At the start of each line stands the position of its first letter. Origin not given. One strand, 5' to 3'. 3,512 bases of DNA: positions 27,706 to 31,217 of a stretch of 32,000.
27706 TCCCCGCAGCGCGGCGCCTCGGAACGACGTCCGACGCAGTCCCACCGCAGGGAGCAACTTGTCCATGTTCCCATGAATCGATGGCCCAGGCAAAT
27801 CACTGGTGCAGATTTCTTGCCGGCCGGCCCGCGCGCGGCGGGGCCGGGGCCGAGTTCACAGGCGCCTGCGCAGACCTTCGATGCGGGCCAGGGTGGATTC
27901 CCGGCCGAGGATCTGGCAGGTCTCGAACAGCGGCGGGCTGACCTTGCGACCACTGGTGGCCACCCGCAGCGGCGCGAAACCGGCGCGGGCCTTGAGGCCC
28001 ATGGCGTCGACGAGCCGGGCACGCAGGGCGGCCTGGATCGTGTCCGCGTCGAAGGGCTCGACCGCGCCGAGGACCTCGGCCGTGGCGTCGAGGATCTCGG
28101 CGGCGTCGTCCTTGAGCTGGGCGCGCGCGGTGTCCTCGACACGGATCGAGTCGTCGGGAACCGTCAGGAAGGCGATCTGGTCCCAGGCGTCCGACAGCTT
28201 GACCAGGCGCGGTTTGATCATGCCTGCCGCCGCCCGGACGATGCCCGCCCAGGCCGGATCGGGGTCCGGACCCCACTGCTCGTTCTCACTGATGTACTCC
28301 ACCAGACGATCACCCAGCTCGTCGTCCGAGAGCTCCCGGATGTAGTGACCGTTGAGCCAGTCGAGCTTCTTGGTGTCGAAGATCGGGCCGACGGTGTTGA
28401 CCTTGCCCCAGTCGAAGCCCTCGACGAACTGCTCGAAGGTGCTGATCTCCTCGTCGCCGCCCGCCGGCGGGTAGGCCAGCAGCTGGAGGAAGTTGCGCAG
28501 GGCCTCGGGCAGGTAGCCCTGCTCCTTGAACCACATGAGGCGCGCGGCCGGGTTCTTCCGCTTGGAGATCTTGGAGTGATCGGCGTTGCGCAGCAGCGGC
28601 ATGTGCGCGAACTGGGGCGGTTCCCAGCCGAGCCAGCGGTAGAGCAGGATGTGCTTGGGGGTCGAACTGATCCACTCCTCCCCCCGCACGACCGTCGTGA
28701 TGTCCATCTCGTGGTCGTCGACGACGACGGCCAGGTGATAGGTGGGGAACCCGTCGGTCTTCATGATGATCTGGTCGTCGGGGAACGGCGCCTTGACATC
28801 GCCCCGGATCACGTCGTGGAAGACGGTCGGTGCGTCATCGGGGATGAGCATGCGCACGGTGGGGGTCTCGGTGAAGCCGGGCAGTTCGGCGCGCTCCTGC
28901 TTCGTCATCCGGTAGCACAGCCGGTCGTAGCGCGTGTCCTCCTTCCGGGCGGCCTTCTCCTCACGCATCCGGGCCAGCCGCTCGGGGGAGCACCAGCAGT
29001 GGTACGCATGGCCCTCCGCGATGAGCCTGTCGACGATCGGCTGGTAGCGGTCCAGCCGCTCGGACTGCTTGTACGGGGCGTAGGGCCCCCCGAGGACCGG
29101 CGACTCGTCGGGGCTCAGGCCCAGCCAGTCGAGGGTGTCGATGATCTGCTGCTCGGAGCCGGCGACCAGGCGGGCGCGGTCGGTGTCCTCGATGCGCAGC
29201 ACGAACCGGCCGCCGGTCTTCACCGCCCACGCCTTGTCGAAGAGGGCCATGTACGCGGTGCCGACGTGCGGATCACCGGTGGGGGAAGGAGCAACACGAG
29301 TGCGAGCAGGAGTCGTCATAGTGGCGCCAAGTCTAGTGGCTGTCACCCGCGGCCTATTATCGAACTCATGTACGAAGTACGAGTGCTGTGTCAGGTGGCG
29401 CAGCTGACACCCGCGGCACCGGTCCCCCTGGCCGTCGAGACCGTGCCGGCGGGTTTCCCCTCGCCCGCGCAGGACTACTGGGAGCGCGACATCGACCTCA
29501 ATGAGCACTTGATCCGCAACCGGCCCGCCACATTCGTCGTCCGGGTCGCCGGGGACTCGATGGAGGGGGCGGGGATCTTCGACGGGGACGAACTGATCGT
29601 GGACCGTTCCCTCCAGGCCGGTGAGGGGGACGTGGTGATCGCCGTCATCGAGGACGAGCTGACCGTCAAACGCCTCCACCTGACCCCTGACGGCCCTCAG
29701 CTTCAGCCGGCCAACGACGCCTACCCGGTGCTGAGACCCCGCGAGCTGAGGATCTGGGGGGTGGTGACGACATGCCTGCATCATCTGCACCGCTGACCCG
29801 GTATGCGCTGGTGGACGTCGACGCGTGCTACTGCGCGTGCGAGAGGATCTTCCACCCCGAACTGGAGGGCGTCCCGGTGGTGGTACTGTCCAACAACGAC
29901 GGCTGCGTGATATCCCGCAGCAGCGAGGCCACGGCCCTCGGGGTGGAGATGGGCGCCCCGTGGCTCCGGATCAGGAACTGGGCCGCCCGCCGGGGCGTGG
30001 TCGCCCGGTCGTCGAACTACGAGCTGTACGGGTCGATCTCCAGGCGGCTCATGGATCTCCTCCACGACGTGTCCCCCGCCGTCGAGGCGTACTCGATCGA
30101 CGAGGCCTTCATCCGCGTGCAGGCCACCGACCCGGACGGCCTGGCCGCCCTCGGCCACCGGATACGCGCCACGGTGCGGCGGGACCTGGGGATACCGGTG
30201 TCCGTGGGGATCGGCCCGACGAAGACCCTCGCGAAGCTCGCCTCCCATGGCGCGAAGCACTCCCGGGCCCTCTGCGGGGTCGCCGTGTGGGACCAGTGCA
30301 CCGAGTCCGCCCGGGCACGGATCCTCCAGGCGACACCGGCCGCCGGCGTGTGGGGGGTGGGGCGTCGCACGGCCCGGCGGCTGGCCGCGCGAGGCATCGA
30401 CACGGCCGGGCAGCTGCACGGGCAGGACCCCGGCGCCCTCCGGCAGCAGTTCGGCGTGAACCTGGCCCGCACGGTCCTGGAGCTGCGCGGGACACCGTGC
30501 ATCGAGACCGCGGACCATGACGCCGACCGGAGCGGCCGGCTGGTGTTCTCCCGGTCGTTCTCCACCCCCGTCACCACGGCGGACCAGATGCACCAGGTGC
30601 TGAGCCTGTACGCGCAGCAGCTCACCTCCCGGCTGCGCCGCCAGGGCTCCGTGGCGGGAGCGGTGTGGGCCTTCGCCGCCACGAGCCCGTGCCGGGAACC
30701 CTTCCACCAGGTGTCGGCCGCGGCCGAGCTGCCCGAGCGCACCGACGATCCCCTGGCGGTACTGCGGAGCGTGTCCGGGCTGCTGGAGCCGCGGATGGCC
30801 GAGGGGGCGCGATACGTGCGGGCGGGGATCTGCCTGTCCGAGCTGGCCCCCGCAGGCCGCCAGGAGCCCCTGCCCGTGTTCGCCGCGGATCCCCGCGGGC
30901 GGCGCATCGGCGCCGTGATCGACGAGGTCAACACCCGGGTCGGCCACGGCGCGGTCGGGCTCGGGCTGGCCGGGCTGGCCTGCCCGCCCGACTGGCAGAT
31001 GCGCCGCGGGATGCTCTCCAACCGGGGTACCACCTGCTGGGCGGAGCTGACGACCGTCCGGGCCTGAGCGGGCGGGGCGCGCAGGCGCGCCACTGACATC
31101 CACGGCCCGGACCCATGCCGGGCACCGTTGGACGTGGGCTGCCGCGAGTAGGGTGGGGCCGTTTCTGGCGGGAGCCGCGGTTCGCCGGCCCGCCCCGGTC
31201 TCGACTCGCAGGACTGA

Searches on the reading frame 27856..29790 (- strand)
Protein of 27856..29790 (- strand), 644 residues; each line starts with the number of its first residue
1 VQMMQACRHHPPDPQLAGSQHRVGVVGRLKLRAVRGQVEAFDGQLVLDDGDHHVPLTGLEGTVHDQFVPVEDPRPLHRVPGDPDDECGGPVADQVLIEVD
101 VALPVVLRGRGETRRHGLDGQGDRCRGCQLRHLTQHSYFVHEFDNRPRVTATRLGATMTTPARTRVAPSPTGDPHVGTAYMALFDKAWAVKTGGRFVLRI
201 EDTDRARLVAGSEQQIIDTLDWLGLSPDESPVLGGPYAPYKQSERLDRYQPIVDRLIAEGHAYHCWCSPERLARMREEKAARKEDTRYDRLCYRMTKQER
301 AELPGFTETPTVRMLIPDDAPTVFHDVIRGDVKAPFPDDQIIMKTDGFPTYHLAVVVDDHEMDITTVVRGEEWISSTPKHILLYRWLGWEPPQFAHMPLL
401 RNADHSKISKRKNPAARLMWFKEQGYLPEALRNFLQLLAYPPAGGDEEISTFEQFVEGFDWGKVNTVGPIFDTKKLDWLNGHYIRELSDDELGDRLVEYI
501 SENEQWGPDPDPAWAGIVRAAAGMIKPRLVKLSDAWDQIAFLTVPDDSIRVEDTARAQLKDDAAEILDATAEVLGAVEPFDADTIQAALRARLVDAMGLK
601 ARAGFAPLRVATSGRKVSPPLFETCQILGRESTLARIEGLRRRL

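Call 58: search_protein_families(library=pfam, proteins=[window:27856-29790:-], max_evalue=0.0001)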
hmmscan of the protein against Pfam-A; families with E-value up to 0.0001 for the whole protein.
window:27856-29790:- (644 aa): 2 families
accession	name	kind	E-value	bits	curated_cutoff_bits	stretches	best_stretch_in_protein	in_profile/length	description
PF00749.27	tRNA-synt_1c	-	1.1e-92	310.8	23.4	1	163-478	3-314/314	tRNA synthetases class I (E and Q), catalytic domain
PF19269.4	Anticodon_2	-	1.2e-24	87.7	23.6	1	514-638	15-138/141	Anticodon binding domain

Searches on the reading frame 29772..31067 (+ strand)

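Call 58: search_protein_families(library=pfam, proteins=[window:29772-31067:+], max_evalue=0.0001)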
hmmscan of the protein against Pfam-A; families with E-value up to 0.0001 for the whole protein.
window:29772-31067:+ (431 aa): 3 families
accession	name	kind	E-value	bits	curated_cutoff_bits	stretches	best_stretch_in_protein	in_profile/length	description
PF00817.25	IMS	-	5.5e-35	120.9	23.2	1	14-158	1-147/148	impB/mucB/samB family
PF13438.11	DUF4113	-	6.4e-14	52.2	24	1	378-429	2-51/51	Domain of unknown function (DUF4113)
PF11799.13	IMS_C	-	9.9e-13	48.9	20.7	1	260-364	7-105/109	impB/mucB/samB family C-terminal domain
